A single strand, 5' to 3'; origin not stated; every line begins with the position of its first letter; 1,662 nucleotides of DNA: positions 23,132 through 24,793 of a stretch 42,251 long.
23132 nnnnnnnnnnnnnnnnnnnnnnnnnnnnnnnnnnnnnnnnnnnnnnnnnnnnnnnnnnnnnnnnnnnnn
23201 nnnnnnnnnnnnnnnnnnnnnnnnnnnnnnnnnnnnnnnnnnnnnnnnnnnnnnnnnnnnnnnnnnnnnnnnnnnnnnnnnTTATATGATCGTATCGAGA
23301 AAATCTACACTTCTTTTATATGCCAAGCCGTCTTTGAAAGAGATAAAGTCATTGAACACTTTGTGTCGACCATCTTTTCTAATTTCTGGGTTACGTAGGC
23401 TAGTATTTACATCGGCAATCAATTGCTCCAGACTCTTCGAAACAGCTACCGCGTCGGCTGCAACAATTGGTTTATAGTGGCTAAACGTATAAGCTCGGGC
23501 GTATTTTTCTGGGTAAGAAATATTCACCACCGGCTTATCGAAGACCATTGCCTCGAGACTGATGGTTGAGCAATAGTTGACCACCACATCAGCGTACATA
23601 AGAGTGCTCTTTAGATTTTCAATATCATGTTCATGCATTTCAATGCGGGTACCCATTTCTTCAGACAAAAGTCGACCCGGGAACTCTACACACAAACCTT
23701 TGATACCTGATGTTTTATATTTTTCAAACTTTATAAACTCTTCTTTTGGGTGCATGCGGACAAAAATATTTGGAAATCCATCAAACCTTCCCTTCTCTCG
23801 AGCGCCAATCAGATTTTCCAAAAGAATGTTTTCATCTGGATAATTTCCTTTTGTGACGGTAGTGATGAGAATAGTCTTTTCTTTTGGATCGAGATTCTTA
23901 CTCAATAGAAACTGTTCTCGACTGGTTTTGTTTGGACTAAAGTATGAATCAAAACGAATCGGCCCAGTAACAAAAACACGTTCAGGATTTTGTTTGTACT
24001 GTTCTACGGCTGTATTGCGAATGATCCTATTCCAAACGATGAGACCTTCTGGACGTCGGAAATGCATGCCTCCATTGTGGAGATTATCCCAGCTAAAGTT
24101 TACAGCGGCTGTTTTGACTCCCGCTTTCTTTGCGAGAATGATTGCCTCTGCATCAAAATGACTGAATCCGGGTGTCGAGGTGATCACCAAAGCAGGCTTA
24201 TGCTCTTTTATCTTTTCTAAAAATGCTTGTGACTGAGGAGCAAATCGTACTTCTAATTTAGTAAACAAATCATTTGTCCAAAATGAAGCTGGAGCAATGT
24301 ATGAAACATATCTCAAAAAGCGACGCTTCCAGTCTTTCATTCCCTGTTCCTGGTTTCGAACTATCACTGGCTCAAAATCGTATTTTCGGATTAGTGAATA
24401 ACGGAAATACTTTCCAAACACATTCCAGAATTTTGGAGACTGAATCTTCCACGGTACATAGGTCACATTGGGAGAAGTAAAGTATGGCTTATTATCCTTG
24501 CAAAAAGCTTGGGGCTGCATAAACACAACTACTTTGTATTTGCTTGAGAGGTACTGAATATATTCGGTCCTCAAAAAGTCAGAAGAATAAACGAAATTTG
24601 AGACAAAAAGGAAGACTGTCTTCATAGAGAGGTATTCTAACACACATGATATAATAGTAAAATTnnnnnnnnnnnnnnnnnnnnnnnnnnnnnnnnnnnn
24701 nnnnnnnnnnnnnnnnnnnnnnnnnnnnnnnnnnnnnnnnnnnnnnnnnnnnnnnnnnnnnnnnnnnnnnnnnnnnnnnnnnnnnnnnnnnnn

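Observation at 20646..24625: Tandem triplet of 'SWD(N/K)' GT-B proteins as candidate new nonulosonate (sialyl) transferases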

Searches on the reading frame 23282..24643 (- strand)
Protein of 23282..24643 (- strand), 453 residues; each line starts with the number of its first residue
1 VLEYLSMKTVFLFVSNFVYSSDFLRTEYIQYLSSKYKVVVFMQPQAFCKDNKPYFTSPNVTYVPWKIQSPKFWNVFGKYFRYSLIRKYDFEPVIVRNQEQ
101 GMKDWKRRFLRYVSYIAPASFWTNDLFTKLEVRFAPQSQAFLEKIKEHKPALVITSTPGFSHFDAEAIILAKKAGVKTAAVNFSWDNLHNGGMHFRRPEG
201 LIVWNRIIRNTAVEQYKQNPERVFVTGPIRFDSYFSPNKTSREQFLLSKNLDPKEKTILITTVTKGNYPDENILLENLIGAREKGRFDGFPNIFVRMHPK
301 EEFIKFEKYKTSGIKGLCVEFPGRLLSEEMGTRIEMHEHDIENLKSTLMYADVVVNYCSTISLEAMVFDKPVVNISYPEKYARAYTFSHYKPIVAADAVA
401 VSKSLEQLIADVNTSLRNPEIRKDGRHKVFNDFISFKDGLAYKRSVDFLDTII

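Call 4: search_protein_families(library=pfam, proteins=[window:23282-24643:-], max_evalue=0.01)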
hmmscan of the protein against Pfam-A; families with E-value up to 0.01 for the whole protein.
window:23282-24643:- (453 aa): 2 families
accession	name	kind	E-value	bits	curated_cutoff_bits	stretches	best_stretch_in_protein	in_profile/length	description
PF04464.20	Glyphos_transf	-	6.8e-05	22.4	22.1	1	99-447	59-363/367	CDP-Glycerol:Poly(glycerophosphate) glycerophosphotransferase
PF02350.25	Epimerase_2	-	0.00095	18.6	30.6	1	214-411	138-319/347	UDP-N-acetylglucosamine 2-epimerase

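Call 5: search_protein_families(library=ncbifam, proteins=[window:23282-24643:-], max_evalue=0.01)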
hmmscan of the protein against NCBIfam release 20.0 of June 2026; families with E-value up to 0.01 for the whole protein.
window:23282-24643:- (453 aa): 2 families
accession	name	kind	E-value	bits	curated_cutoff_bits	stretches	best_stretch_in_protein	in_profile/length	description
NF046086.1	BFO_1060_trans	domain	1.7e-24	86.6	200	2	130-282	29-189/365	BFO_1060 family glycosyltransferase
TIGR04396.2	surf_polysacc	subfamily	1.1e-10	41.2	125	1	292-452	225-362/427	surface carbohydrate biosynthesis protein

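Call 13: find_homologous_proteins(query=window:23282-24643:-)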
Query window:23282-24643:- (453 aa): 154 proteins with E <= 0.001 among 6281 candidates; the best 120 are listed.
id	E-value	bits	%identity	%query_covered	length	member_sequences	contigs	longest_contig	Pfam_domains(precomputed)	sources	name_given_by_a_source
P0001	1.2e-287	972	93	100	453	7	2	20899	-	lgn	-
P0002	8.1e-220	748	71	100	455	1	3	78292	PF04464.21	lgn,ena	-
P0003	2.1e-218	743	71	99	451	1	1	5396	-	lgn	-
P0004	4.4e-218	742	72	100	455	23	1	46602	-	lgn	-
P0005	3.8e-216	736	71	99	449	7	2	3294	PF04464.21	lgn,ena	-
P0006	3.2e-213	726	70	99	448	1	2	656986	PF04464.21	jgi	jgi:hypothetical protein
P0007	1.2e-212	725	70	98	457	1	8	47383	-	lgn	-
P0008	1.6e-209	714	68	100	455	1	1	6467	-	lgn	-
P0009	4.9e-209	713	69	98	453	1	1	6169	-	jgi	jgi:hypothetical protein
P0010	2.3e-207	707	68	99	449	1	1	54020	PF04464.21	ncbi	-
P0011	2.1e-206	704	67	99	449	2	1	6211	PF04464.21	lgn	-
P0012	8.2e-205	699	67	99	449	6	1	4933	PF04464.21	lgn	-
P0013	7.7e-204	695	66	99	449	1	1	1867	PF04464.21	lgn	-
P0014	9.6e-202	689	67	99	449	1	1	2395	PF04464.21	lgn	-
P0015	7.0e-200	682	71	91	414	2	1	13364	PF04464.21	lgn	-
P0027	7.7e-159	547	55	98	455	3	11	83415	PF04464.21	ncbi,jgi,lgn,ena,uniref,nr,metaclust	ncbi:MAG: hypothetical protein A2928_00130 [Candidatus Taylorbacteria bacterium RIFCSPLOWO2_01_FULL_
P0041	4.6e-146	505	51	99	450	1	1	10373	PF02350.26,PF04464.21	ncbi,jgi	jgi:hypothetical protein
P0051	3.0e-130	453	46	100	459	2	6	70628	PF04464.21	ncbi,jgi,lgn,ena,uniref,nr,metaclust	ncbi:MAG: hypothetical protein A3B37_01780 [Candidatus Sungbacteria bacterium RIFCSPLOWO2_01_FULL_59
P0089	6.5e-96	340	43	99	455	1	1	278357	PF04464.21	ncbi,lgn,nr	ncbi:MAG: CDP-glycerol glycerophosphotransferase family protein [bacterium]|nr:CDP-glycerol glycerop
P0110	4.2e-87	311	40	99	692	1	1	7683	PF02348.26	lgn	-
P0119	8.1e-79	283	36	98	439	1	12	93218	-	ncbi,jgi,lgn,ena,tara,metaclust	jgi:hypothetical protein|tara:strand:+ start:10033 stop:11352 length:1320 start_codon:yes stop_codon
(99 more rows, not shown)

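Call 17: search_protein_families(library=pfam, proteins=[P0110, P0041, P0119, P0027], max_evalue=0.01)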
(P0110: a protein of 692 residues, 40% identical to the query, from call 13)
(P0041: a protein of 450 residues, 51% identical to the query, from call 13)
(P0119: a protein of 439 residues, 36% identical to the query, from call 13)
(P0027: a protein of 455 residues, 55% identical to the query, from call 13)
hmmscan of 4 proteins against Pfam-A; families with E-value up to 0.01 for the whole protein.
P0110 (692 aa): 3 families
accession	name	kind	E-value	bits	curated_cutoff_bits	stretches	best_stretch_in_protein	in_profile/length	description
PF02348.25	CTP_transf_3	-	5.8e-27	95.4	22.6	1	452-637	2-184/217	Cytidylyltransferase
PF04464.20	Glyphos_transf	-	0.00017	21.1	22.1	1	186-437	128-364/367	CDP-Glycerol:Poly(glycerophosphate) glycerophosphotransferase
PF12804.13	NTP_transf_3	-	0.0046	17.6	27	0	466-516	16-65/160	MobA-like NTP transferase domain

P0041 (450 aa): 2 families
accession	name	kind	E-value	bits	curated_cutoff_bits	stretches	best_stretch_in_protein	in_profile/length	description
PF04464.20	Glyphos_transf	-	3e-12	46.6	22.1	1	189-444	133-365/367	CDP-Glycerol:Poly(glycerophosphate) glycerophosphotransferase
PF02350.25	Epimerase_2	-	2.4e-06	27.1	30.6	1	210-444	141-346/347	UDP-N-acetylglucosamine 2-epimerase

P0119 (439 aa): 1 family
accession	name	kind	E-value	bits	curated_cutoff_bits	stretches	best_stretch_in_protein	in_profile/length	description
PF13439.12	Glyco_transf_4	-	4.7e-05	23.9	28.5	1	121-211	54-157/170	Glycosyltransferase Family 4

P0027 (455 aa): 1 family
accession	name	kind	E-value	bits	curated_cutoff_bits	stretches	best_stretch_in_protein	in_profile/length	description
PF04464.20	Glyphos_transf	-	1.3e-07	31.4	22.1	1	191-446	133-365/367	CDP-Glycerol:Poly(glycerophosphate) glycerophosphotransferase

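Call 30: find_encoding_contigs(protein=P0110, flank=10000, max_places=3)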
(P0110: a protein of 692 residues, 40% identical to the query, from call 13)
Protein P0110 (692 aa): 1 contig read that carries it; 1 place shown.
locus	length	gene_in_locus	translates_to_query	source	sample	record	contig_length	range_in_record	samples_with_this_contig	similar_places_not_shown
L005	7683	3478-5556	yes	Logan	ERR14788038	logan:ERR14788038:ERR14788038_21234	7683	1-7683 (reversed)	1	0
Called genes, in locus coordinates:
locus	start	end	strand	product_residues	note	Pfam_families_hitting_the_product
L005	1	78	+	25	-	?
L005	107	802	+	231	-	PF13489:Methyltransf_23, PF08241:Methyltransf_11, PF13649:Methyltransf_25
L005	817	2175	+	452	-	PF04464:Glyphos_transf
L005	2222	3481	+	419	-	PF02350:Epimerase_2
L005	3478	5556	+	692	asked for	PF02348:CTP_transf_3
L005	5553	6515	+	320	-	PF00389:2-Hacid_dh, PF02826:2-Hacid_dh_C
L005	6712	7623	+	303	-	PF00892:EamA (weak)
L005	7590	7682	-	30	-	?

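Call 32: find_encoding_contigs(protein=P0119, flank=10000, max_places=4)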
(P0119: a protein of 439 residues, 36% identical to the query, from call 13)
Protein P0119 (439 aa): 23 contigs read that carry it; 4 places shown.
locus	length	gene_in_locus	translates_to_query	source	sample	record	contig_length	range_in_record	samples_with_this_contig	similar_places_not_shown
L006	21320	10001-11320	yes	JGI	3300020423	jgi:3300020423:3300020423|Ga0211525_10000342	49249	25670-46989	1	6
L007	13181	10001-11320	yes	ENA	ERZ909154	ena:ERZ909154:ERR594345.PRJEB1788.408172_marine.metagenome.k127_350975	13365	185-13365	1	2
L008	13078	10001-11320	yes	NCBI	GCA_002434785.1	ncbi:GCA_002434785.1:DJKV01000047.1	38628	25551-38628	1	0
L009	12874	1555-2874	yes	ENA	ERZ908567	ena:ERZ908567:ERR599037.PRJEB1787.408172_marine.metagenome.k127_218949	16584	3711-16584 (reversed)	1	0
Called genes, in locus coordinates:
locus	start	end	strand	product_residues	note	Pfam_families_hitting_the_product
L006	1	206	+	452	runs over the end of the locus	PF04464:Glyphos_transf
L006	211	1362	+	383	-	PF01075:Glyco_transf_9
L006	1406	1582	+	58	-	-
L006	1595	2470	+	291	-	PF02475:TRM5-TYW2_MTfase (weak), PF05575:V_cholerae_RfbT (weak), PF05050:Methyltransf_21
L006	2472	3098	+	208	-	PF02348:CTP_transf_3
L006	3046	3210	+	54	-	-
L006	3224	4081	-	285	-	PF00892:EamA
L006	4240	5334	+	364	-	-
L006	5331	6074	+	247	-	PF02348:CTP_transf_3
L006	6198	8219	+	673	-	PF04055:Radical_SAM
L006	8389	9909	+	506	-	PF02310:B12-binding (weak), PF04055:Radical_SAM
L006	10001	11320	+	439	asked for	-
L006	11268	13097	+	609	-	PF02543:Carbam_trans_N, PF16861:Carbam_trans_C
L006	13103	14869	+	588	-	PF02543:Carbam_trans_N, PF16861:Carbam_trans_C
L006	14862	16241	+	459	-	PF04464:Glyphos_transf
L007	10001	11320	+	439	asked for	-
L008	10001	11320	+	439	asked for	-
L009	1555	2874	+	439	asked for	-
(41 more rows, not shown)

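Call 33: find_encoding_contigs(protein=P0089, flank=10000, max_places=2)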
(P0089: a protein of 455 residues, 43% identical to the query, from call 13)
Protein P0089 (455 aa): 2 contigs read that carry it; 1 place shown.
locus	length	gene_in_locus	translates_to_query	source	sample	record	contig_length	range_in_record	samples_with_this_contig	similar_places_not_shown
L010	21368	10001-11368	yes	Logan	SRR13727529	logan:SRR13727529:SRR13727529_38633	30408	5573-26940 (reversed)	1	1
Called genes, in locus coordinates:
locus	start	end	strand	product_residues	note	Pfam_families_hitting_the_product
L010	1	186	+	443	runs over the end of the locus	PF04464:Glyphos_transf (faint)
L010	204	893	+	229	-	PF05219:DREV (weak), PF13489:Methyltransf_23, PF06325:PrmA (weak), PF07021:MetW (weak), PF08241:Methyltransf_11, PF08242:Methyltransf_12, PF13649:Methyltransf_25, PF13847:Methyltransf_31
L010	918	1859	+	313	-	PF01522:Polysacc_deac_1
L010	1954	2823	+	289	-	PF03102:NeuB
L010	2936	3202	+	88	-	PF13580:SIS_2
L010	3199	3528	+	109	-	PF13580:SIS_2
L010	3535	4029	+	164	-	PF08282:Hydrolase_3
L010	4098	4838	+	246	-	PF13561:adh_short_C2, PF00106:adh_short, PF01370:Epimerase (weak)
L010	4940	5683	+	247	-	PF02348:CTP_transf_3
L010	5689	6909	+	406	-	PF04230:PS_pyruv_trans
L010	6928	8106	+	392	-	PF13489:Methyltransf_23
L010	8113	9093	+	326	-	-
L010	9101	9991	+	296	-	PF13489:Methyltransf_23, PF08241:Methyltransf_11, PF13847:Methyltransf_31 (weak), PF13649:Methyltransf_25 (weak)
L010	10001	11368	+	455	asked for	PF04464:Glyphos_transf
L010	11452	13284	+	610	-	-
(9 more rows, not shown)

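Call 34: find_encoding_contigs(protein=P0051, flank=10000, max_places=2)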
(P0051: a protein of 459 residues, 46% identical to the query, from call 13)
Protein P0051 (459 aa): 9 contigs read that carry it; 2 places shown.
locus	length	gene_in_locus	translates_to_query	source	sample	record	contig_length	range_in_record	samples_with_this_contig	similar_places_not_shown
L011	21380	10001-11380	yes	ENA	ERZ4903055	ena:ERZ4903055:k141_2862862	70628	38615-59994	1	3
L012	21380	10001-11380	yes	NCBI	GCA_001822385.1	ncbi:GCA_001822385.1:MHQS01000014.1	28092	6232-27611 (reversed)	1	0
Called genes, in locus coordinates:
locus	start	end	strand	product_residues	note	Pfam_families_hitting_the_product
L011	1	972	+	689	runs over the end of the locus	PF03102:NeuB, PF08666:SAF, PF01261:AP_endonuc_2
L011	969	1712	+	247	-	PF02348:CTP_transf_3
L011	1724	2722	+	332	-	PF01408:GFO_IDH_MocA, PF02894:GFO_IDH_MocA_C, PF22725:GFO_IDH_MocA_C3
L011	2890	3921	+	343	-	PF00892:EamA (weak)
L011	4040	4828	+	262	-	PF00106:adh_short, PF01370:Epimerase (weak), PF13561:adh_short_C2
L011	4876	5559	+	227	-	PF02353:CMAS (weak), PF13489:Methyltransf_23, PF07021:MetW (weak), PF13847:Methyltransf_31, PF08241:Methyltransf_11, PF08242:Methyltransf_12, PF13649:Methyltransf_25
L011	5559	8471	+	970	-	PF08757:CotH, PF05048:NosD, PF13229:Beta_helix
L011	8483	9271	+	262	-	PF09359:VTC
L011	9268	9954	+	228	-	PF16316:DUF4956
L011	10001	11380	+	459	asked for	PF04464:Glyphos_transf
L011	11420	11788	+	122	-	PF05635:23S_rRNA_IVP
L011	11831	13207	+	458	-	PF04464:Glyphos_transf (faint)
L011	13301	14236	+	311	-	PF01370:Epimerase, PF04321:RmlD_sub_bind (weak), PF01073:3Beta_HSD, PF16363:GDP_Man_Dehyd, PF07993:NAD_binding_4 (weak)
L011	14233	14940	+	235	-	PF00535:Glycos_transf_2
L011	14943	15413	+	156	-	PF00293:NUDIX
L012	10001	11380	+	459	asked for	PF04464:Glyphos_transf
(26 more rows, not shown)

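Call 35: find_related_loci(query=A2, collection=genome_contigs, flank=10000)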
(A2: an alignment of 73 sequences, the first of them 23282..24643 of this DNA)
Query A2 (453 aa) in genome_contigs; peptide patterns used: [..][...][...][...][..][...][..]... (x = any residue, [..] = any of these).
50 stretches matched a pattern; 39 encode a relative of the query (tblastn E <= 1e-3); 39 distinct loci.
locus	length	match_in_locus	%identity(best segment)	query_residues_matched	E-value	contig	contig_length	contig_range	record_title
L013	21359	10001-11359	94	1-453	0e+0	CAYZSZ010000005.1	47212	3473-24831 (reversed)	MAG TPA_asm: uncultured Candidatus Saccharibacteria bacterium isolate SRP133034_co1_256 genome assembly, contig: NODE_52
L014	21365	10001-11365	71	1-453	0e+0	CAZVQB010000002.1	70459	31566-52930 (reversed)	MAG TPA_asm: uncultured Candidatus Saccharibacteria bacterium isolate SRP135725_co1_407 genome assembly, contig: NODE_26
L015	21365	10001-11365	69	1-453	0e+0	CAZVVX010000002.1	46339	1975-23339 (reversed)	MAG TPA_asm: uncultured Candidatus Saccharibacteria bacterium isolate SRP133034_co1_24 genome assembly, contig: NODE_548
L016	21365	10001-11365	69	1-453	0e+0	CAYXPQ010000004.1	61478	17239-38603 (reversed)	MAG TPA_asm: uncultured Candidatus Saccharibacteria bacterium isolate SRP300315_co1_73 genome assembly, contig: NODE_245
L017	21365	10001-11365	64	1-453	0e+0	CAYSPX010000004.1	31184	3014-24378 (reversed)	MAG TPA_asm: uncultured Candidatus Saccharibacteria bacterium isolate SRP286056_co1_32 genome assembly, contig: NODE_162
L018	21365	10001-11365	71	1-453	0e+0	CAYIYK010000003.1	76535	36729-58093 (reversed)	MAG TPA_asm: uncultured Candidatus Saccharibacteria bacterium isolate ERP123247_co1_234 genome assembly, contig: NODE_14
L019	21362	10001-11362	58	2-453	0e+0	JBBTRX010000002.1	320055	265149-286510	MAG: Patescibacteria group bacterium isolate H51-bin095_1 H51_bin095_1_000000000002, whole genome shotgun sequence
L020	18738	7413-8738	55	8-449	3e-163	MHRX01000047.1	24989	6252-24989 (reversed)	MAG: Candidatus Taylorbacteria bacterium RIFCSPLOWO2_01_FULL_45_15b rifcsplowo2_01_scaffold_4909, whole genome shotgun s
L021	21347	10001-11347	53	7-453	3e-161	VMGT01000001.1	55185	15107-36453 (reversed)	MAG: Parcubacteria group bacterium Greene1014_15 Greene101415_scaffold_466, whole genome shotgun sequence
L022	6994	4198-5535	52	6-453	3e-154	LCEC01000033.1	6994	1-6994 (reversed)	MAG: Parcubacteria group bacterium GW2011_GWB1_42_6 UV34_C0033, whole genome shotgun sequence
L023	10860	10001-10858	72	6-289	9e-137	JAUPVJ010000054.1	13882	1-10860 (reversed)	MAG: Patescibacteria group bacterium isolate erpe_2018_sw_30hr_WHONDRS-SW48-000095_B_bin.1 scaffold_658390, whole genome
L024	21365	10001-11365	69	1-453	0e+0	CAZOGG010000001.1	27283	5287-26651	MAG TPA_asm: uncultured Candidatus Saccharibacteria bacterium isolate SRP286056_co3_452 genome assembly, contig: NODE_14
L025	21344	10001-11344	57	7-453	3e-175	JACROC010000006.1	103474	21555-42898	MAG: Candidatus Harrisonbacteria bacterium isolate NC_groundwater_1951_Pr3_S-0.2um_42_5 scaffold_611587, whole genome sh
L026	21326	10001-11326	43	6-452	3e-109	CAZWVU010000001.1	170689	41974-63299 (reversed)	MAG TPA_asm: uncultured Candidatus Saccharibacteria bacterium isolate SRP193066_co2_100 genome assembly, contig: NODE_18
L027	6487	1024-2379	41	7-453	4e-108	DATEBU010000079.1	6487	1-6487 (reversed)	MAG TPA_asm: Candidatus Paceibacterota bacterium isolate SMAG_U8252 k141_1241108, whole genome shotgun sequence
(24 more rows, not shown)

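Call 38: predict_structure(alignment_id=A2)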
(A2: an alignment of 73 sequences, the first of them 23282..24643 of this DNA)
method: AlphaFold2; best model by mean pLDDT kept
length: 453 residues; sequences in the alignment: 73
mean_pLDDT: 96.2   pTM: 0.93
mean pLDDT of the five models: 96.2, 95.8, 95.8, 95.7, 95.2
residues with pLDDT >= 90: 440; 70-90: 8; 50-70: 2; < 50: 3
segments of 3 or more residues with pLDDT < 50: 1-3
pLDDT, mean of each block of 10 residues (from residue 1): 74 97 97 98 98 98 98 96 95 94 94 96 97 98 98 98 98 98 91 95 96 95 96 96 98 99 95 98 98 97 95 97 95 96 98 97 98 97 96 98 98 98 98 96 98 95
secondary structure, 60 per line:
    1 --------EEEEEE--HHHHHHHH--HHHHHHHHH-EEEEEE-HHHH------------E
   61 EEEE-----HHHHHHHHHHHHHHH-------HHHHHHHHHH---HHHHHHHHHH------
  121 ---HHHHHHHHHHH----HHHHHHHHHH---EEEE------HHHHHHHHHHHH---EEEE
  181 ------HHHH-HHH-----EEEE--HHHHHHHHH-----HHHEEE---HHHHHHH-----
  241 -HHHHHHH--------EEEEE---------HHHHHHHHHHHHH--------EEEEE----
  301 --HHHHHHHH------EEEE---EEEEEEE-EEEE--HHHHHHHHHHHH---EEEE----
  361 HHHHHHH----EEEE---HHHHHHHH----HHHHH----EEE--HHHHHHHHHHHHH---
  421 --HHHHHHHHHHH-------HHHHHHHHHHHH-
elements in order: E9-14 H17-24 H27-35 E37-42 H44-47 E60-64 H70-84 H92-101 H105-114 H124-134 H139-148 E152-155 H162-173 E177-180 H187-190 E200-203 H206-214 E223-225 H229-235 H242-248 E257-261 H271-283 E292-296 H303-310 E317-320 E324-330 E332-335 H338-349 E353-356 H361-367 E372-375 H379-386 H391-395 E400-402 H405-417 H423-433 H441-452

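Call 42: fold_search(model_id=the predicted structure, library=pdb)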
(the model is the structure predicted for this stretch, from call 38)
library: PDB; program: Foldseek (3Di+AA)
matches with E <= 10: 1481; with E <= 0.001: 389
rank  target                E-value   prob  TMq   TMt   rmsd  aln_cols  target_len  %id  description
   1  3dzc_A                5.2e-11  1.00  0.51  0.60  10.8       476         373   14  2.35 Angstrom resolution structure of WecB (VC0917), a UDP-N-acetylglucosamine 2-epimerase from Vibrio cholerae. (released 2008-08-12)
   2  3c4q_B                6.5e-11  1.00  0.51  0.57   7.5       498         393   10  Structure of the retaining glycosyltransferase MshA : The first step in mycothiol biosynthesis. Organism : Corynebacte (released 2008-04-01)
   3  1f6d_C                8.6e-11  1.00  0.54  0.65  10.3       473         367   12  THE STRUCTURE OF UDP-N-ACETYLGLUCOSAMINE 2-EPIMERASE FROM E. COLI. (released 2000-12-13)
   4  1f6d_A                1.1e-10  1.00  0.54  0.63  11.3       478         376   12  THE STRUCTURE OF UDP-N-ACETYLGLUCOSAMINE 2-EPIMERASE FROM E. COLI. (released 2000-12-13)
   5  7qsg_A                1.3e-10  1.00  0.43  0.50  10.7       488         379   12  Methylmannose polysaccharide mannosyltransferase from M. hassiacum (released 2023-01-25)
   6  3c48_A                1.4e-10  1.00  0.33  0.37  15.2       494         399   11  Structure of the retaining glycosyltransferase MshA: The first step in mycothiol biosynthesis. Organism: Corynebacteri (released 2008-03-25)
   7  7mi0                  2.7e-10  1.00  0.49  0.57   8.4       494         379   10  Crystal Structure of Glycosyltransferase from Rickettsia africae ESF-5 (released 2021-04-28)
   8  6vlb_B                2.9e-10  1.00  0.54  0.64   7.0       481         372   14  Crystal structure of ligand-free UDP-GlcNAc 2-epimerase from Neisseria meningitidis (released 2020-11-11)
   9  3c4q_A                5.3e-10  1.00  0.51  0.57   7.3       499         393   12  Structure of the retaining glycosyltransferase MshA : The first step in mycothiol biosynthesis. Organism : Corynebacte (released 2008-04-01)
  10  3c48_B                5.3e-10  1.00  0.33  0.37  15.2       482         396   10  Structure of the retaining glycosyltransferase MshA: The first step in mycothiol biosynthesis. Organism: Corynebacteri (released 2008-03-25)
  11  3l7j_B                8.2e-10  1.00  0.52  0.56   7.5       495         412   12  Structure of the Wall Teichoic Acid Polymerase TagF, H444N variant (released 2010-04-28)
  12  1f6d_D                1.2e-09  1.00  0.52  0.61  11.3       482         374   13  THE STRUCTURE OF UDP-N-ACETYLGLUCOSAMINE 2-EPIMERASE FROM E. COLI. (released 2000-12-13)
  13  5enz_A                1.3e-09  1.00  0.54  0.65   9.5       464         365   13  S. aureus MnaA-UDP co-structure (released 2016-04-27)
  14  5enz_B                1.6e-09  1.00  0.55  0.64   6.1       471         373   12  S. aureus MnaA-UDP co-structure (released 2016-04-27)
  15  3l7k_D                1.6e-09  1.00  0.50  0.56   7.6       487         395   12  Structure of the Wall Teichoic Acid Polymerase TagF, H444N + CDPG (15 minute soak) (released 2010-04-28)
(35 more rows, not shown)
